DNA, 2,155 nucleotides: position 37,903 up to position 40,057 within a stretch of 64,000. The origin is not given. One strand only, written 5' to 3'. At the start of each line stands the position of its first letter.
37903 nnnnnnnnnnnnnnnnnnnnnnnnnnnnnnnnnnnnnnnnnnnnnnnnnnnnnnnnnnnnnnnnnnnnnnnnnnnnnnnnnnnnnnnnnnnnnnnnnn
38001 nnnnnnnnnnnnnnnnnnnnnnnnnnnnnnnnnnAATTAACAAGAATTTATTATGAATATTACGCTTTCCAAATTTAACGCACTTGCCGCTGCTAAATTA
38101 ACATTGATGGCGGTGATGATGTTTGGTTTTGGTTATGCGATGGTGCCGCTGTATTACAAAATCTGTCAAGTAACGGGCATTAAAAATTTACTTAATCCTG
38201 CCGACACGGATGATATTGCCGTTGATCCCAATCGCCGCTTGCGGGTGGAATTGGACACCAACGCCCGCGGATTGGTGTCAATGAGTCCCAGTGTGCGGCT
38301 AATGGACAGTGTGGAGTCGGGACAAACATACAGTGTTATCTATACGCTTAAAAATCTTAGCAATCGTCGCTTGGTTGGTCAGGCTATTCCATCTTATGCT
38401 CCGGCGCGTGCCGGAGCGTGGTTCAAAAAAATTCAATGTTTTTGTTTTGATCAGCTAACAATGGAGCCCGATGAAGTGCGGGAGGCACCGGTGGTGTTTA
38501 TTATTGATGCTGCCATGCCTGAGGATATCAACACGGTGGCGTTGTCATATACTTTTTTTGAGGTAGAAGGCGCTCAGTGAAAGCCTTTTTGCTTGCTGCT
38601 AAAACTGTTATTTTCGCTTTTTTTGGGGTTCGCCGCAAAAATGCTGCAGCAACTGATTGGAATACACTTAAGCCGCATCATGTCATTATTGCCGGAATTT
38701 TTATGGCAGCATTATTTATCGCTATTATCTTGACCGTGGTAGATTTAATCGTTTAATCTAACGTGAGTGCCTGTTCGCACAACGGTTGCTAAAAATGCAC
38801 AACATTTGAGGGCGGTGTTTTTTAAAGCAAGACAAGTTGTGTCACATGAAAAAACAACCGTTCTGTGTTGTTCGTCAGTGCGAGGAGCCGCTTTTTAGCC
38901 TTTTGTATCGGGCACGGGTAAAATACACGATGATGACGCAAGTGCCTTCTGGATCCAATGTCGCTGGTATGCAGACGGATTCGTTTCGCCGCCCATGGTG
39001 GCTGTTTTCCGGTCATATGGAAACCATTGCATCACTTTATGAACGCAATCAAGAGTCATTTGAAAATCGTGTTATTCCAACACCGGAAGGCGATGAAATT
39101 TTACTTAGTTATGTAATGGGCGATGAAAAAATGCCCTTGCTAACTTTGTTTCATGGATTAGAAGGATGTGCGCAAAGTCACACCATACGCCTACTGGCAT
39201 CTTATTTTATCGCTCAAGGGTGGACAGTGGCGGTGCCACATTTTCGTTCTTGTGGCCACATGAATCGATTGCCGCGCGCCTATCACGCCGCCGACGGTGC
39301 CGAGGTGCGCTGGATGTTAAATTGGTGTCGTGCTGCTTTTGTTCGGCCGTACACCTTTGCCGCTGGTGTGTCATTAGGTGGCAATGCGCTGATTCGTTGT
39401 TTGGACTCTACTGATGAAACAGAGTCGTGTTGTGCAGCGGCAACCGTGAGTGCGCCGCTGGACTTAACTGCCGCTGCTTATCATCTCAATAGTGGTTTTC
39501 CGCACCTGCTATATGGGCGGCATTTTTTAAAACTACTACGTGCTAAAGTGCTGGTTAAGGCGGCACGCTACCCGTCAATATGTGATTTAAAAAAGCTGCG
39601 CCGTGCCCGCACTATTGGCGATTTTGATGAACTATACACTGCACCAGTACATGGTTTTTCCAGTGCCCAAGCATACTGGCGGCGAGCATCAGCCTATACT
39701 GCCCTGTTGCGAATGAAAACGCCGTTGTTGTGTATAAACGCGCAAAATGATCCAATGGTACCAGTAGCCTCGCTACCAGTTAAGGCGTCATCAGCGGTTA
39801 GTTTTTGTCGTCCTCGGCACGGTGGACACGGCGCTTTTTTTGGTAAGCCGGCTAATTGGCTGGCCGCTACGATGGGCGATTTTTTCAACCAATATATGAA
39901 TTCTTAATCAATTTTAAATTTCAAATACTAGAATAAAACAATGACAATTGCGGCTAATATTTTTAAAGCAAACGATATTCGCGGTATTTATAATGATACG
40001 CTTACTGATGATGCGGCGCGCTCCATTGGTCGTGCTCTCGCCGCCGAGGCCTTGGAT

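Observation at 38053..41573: Oxidase-assembly genes without an oxidase: Cox11/CtaG, DUF2970 and DUF2909 with no ctaC/ctaD/ctaE within at least 20 kb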

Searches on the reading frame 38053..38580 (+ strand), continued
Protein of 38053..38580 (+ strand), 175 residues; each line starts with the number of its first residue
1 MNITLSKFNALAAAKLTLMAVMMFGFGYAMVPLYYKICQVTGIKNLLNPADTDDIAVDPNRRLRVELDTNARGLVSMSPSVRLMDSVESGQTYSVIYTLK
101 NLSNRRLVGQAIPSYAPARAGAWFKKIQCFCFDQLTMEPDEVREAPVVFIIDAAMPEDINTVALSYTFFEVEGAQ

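Call 40: search_solved_structures(query=window:38053-38580:+, max_evalue=0.001, show_alignments=1)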
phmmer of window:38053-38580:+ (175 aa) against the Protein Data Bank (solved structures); distinct sequences matched with E-value up to 0.001: 1.
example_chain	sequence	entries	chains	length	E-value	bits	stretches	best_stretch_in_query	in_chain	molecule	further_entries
1so9_A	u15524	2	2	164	1.1e-23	87.1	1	30-172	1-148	Cytochrome C oxidase assembly protein ctaG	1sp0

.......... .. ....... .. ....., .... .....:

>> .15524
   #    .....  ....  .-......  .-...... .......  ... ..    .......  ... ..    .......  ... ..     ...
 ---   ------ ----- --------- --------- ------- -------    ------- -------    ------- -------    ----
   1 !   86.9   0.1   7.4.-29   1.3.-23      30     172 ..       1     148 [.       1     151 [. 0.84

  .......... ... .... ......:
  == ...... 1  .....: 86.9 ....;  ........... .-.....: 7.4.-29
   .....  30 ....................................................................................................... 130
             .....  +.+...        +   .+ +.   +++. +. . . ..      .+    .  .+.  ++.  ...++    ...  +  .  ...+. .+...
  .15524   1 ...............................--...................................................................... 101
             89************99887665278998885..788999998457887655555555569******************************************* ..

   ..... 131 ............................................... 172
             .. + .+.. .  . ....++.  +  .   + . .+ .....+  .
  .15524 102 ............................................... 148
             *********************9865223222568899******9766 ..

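Call 46: find_encoding_contigs(protein=P0068, flank=10000, max_places=3)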
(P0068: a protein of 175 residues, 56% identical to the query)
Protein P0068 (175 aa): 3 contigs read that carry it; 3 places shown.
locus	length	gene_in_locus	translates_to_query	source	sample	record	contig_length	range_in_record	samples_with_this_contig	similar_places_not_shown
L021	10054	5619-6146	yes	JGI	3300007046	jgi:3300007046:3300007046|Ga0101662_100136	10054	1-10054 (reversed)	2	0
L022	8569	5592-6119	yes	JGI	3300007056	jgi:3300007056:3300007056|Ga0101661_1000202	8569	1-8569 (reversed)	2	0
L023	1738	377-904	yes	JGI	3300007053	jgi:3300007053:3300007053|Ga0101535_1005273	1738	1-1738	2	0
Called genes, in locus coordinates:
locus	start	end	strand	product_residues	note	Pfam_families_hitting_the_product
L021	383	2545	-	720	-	PF00580:UvrD-helicase, PF13245:AAA_19, PF13361:UvrD_C, PF13538:UvrD_C_2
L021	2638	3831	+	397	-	PF02790:COX2_TM, PF00116:COX2, PF00034:Cytochrom_C (weak), PF13442:Cytochrome_CBB3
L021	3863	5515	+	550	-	PF00115:COX1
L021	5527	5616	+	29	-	-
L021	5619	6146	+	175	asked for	PF04442:CtaG_Cox11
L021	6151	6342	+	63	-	PF11174:DUF2970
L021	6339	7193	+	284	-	PF00510:COX3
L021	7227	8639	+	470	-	PF01425:Amidase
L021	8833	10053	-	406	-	?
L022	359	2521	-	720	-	PF00580:UvrD-helicase, PF13245:AAA_19, PF13361:UvrD_C, PF13538:UvrD_C_2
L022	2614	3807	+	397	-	PF02790:COX2_TM, PF00116:COX2, PF00034:Cytochrom_C (weak), PF13442:Cytochrome_CBB3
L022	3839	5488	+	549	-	PF00115:COX1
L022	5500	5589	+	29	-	-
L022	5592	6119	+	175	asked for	PF04442:CtaG_Cox11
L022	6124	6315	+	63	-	PF11174:DUF2970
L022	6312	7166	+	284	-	PF00510:COX3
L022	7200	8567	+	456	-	?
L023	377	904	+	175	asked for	PF04442:CtaG_Cox11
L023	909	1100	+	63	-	PF11174:DUF2970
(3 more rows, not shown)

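Call 47: find_homologous_proteins(query=L021:3863-5515:+, max_evalue=1e-50)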
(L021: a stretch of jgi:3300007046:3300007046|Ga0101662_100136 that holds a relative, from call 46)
Query L021:3863-5515:+ (550 aa): 8000 proteins with E <= 1e-50 among 8000 candidates; the best 120 are listed.
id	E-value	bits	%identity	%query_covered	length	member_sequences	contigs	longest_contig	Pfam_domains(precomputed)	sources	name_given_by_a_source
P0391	0.0e+0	1244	100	100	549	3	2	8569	PF00115.26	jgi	-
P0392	0.0e+0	1155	92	100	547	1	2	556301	PF00115.26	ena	-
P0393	0.0e+0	1063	-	-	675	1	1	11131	PF00115.26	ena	-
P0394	0.0e+0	1053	81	100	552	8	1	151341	PF00115.26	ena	-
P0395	0.0e+0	1042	82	100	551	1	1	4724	PF00115.26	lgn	-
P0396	0.0e+0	1037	82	98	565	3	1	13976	PF00115.26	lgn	-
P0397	0.0e+0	1034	81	100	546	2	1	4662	PF00115.26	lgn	-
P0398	0.0e+0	1033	81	100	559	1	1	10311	PF00115.26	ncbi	-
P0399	0.0e+0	1021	80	99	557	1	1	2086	PF00115.26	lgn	-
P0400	0.0e+0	1020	81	97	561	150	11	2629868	PF00115.26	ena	-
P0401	0.0e+0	1020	82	95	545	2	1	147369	PF00115.26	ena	-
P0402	0.0e+0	1015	82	95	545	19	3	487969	PF00115.26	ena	-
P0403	0.0e+0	1015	82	95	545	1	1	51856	PF00115.26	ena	-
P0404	0.0e+0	1015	80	99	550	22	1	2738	PF00115.26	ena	-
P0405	0.0e+0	1014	82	95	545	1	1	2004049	PF00115.26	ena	-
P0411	3.1e-295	998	77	100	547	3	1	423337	PF00115.26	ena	-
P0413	2.2e-291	986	76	100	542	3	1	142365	PF00115.26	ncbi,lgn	-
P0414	4.8e-291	985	76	100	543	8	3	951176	PF00115.26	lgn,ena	-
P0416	4.9e-289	978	76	100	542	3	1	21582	PF00115.26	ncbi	-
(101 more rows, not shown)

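Call 49: search_protein_families(library=pfam, proteins=[L009:11800-12000:-, L009:10601-10816:+], max_evalue=10)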
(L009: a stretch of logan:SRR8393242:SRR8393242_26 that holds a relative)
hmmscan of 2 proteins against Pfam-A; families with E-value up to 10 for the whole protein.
L009:11800-12000:- (66 aa): 3 families
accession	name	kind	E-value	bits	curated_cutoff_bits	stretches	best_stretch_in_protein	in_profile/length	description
PF11137.13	DUF2909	-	2.3e-25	88.7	31.4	1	1-60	1-60/60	Protein of unknown function (DUF2909)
PF20517.3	TMEM127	-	0.1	13.1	25.3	1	1-53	10-59/113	Transmembrane protein 127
PF13567.11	DUF4131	-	0.48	10.6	31.6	1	5-55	5-52/165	Domain of unknown function (DUF4131)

L009:10601-10816:+ (71 aa): 4 families
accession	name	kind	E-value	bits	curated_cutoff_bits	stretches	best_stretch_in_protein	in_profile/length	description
PF11174.13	DUF2970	-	1.2e-24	86.3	27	1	14-69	1-56/56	Protein of unknown function (DUF2970)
PF20563.3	DUF6773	-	0.0067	16.7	27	1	5-69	81-148/163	Family of unknown function (DUF6773)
PF20040.4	DUF6442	-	0.021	15.5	25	1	17-63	54-99/102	Family of unknown function (DUF6442)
PF08592.16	Anthrone_oxy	-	0.081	13.6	27.3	1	11-66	9-60/106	Anthrone oxygenase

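Call 60: list_cluster_members(proteins=[P0400, P0402, P0404, P0394, P0414, P0396, P0411, P0413, P0416, P0401])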
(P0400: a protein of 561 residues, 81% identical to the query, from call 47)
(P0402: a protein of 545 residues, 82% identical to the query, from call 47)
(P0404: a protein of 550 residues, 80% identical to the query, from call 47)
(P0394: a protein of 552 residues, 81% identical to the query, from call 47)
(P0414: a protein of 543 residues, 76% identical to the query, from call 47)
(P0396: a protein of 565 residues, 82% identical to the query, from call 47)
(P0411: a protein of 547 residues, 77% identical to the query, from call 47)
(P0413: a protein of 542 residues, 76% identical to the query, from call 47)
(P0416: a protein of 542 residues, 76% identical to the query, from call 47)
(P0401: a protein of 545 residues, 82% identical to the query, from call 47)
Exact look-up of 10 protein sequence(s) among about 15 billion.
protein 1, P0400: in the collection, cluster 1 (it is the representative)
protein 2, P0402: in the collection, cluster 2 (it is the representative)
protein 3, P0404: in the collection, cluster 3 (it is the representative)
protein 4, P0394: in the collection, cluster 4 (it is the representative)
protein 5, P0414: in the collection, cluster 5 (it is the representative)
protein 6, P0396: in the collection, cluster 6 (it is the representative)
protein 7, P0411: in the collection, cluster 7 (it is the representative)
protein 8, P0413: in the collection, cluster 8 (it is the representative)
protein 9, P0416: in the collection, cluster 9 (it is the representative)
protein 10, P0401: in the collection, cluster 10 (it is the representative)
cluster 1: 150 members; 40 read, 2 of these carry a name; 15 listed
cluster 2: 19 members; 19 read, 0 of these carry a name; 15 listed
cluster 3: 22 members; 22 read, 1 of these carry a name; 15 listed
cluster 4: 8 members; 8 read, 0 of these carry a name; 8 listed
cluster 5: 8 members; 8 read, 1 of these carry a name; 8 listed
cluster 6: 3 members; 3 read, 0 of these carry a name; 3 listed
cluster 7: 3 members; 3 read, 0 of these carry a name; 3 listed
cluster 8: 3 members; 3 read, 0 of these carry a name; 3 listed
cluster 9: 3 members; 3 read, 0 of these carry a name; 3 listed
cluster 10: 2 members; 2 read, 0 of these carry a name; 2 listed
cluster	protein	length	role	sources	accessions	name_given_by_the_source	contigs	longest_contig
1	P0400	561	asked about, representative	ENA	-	-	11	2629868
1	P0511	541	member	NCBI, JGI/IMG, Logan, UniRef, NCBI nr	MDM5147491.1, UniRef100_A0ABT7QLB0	cytochrome c oxidase subunit I [Candidatus Persebacteraceae bacterium Df01] | cytochrome c oxidase subunit 1 | Cytochrome c oxidase subunit 1 n=1 Tax=Candidatus Doriopsillibacter californiensis ...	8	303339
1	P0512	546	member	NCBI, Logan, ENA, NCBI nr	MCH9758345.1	MAG: cytochrome c oxidase subunit I [Proteobacteria bacterium] | cytochrome c oxidase subunit I [Pseudomonadota bacterium]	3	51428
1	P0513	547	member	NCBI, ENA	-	-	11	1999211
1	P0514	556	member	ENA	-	-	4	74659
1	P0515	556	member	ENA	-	-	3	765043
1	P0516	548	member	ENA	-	-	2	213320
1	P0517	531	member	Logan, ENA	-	-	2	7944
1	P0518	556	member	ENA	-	-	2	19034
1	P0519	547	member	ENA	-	-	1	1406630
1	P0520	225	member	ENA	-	-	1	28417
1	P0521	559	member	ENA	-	-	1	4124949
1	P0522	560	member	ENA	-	-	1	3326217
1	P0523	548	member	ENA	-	-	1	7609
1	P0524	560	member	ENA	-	-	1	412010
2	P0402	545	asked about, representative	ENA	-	-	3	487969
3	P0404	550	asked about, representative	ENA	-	-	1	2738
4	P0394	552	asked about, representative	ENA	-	-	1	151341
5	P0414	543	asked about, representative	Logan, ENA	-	-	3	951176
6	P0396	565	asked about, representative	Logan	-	-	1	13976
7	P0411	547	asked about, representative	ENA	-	-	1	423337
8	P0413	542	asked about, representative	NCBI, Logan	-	-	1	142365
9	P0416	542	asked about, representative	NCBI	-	-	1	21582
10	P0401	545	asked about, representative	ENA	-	-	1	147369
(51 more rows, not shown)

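Call 61: find_encoding_contigs(protein=P0511, flank=10000, max_places=3)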
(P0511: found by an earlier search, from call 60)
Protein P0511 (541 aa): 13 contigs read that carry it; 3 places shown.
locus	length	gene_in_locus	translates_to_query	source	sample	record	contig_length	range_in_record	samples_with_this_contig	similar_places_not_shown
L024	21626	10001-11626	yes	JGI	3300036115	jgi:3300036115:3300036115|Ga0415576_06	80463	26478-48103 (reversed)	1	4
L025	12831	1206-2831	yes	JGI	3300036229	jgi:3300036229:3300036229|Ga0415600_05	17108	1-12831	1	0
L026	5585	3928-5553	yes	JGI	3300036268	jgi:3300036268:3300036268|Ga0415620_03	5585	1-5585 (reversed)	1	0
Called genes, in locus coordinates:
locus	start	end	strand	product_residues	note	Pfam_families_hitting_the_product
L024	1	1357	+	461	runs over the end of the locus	PF00206:Lyase_1, PF10415:FumaraseC_C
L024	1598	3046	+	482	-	PF00478:IMPDH, PF03060:NMO (faint), PF00571:CBS, PF01070:FMN_dh (weak)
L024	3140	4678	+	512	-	PF00117:GATase, PF07722:Peptidase_C26, PF02540:NAD_synthase, PF00958:GMP_synt_C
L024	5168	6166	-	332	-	PF02615:Ldh_2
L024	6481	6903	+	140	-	PF01230:HIT (weak)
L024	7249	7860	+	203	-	PF02798:GST_N, PF13417:GST_N_3, PF13409:GST_N_2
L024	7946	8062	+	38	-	-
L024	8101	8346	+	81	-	-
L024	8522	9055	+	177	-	-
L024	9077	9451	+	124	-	PF18029:Glyoxalase_6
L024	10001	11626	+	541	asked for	PF00115:COX1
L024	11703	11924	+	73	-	PF01206:TusA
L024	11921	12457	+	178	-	PF00994:MoCF_biosynth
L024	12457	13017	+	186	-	PF09835:DUF2062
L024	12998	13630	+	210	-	PF00697:PRAI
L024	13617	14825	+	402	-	PF00291:PALP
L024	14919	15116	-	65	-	-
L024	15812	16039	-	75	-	PF18925:DUF5675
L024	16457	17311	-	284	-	PF00892:EamA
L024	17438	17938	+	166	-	PF05198:IF3_N, PF00707:IF3_C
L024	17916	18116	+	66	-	PF01632:Ribosomal_L35p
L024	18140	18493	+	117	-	PF00453:Ribosomal_L20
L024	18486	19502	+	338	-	PF02912:Phe_tRNA-synt_N, PF01409:tRNA-synt_2d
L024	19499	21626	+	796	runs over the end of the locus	PF01588:tRNA_bind, PF03483:B3_4, PF03484:B5, PF17759:tRNA_synthFbeta, PF03147:FDX-ACB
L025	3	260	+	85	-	?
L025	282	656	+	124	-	PF18029:Glyoxalase_6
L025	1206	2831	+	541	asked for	PF00115:COX1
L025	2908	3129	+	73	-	PF01206:TusA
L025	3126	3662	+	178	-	PF00994:MoCF_biosynth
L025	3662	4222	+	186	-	PF09835:DUF2062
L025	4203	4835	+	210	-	PF00697:PRAI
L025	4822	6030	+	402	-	PF00291:PALP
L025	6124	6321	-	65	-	-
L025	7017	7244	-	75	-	PF18925:DUF5675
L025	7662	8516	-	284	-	PF00892:EamA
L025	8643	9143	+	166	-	PF05198:IF3_N, PF00707:IF3_C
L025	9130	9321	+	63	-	PF01632:Ribosomal_L35p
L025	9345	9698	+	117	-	PF00453:Ribosomal_L20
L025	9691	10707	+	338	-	PF02912:Phe_tRNA-synt_N, PF01409:tRNA-synt_2d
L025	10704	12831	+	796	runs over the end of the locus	PF01588:tRNA_bind, PF03483:B3_4, PF03484:B5, PF17759:tRNA_synthFbeta, PF03147:FDX-ACB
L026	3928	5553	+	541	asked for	PF00115:COX1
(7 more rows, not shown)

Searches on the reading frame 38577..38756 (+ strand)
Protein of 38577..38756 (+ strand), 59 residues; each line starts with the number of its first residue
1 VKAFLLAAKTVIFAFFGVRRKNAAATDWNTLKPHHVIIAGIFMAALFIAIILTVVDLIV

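Call 3: search_protein_families(library=pfam, proteins=[window:38577-38756:+], max_evalue=0.01)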
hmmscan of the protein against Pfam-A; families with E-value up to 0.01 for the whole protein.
window:38577-38756:+ (59 aa): 1 family
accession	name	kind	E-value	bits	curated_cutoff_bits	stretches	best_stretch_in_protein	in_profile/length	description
PF11174.13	DUF2970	-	1.4e-15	57.3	27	1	7-59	4-56/56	Protein of unknown function (DUF2970)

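Call 6: search_protein_families(library=ncbifam, proteins=[window:38577-38756:+], max_evalue=0.001)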
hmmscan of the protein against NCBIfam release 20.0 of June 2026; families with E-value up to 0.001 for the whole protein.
window:38577-38756:+ (59 aa): 0 families

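Call 49: search_protein_families(library=pfam, proteins=[window:38577-38756:+], max_evalue=10)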
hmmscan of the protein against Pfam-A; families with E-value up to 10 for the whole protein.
window:38577-38756:+ (59 aa): 2 families
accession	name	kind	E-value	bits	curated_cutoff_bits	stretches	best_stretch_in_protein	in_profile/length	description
PF11174.13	DUF2970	-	1.4e-15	57.3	27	1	7-59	4-56/56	Protein of unknown function (DUF2970)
PF12297.13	EVC2_like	-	0.26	10.5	25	1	28-58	55-85/429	Ellis van Creveld protein 2 like protein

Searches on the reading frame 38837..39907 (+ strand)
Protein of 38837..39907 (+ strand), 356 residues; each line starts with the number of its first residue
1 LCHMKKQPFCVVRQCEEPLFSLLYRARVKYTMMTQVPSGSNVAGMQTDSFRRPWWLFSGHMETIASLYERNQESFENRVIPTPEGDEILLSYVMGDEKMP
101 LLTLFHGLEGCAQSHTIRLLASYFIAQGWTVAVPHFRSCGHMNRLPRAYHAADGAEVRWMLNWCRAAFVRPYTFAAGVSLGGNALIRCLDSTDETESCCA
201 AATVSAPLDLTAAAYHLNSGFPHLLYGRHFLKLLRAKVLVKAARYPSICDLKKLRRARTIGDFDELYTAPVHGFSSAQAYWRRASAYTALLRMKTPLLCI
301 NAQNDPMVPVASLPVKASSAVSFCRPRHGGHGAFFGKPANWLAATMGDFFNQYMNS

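Call 3: search_protein_families(library=pfam, proteins=[window:38837-39907:+], max_evalue=0.01)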
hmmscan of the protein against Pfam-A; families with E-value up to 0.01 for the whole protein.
window:38837-39907:+ (356 aa): 1 family
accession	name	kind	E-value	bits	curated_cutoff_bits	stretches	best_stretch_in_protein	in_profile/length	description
PF00561.26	Abhydrolase_1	-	1.6e-06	28.5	25.8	1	100-338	1-245/245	alpha/beta hydrolase fold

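Call 6: search_protein_families(library=ncbifam, proteins=[window:38837-39907:+], max_evalue=0.001)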
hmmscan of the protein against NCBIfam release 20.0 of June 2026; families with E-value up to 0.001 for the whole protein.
window:38837-39907:+ (356 aa): 1 family
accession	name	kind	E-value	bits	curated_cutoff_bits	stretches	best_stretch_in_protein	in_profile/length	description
NF008218.0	PRK10985.1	equivalog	1.4e-55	188.9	267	1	58-355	13-323/326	hydrolase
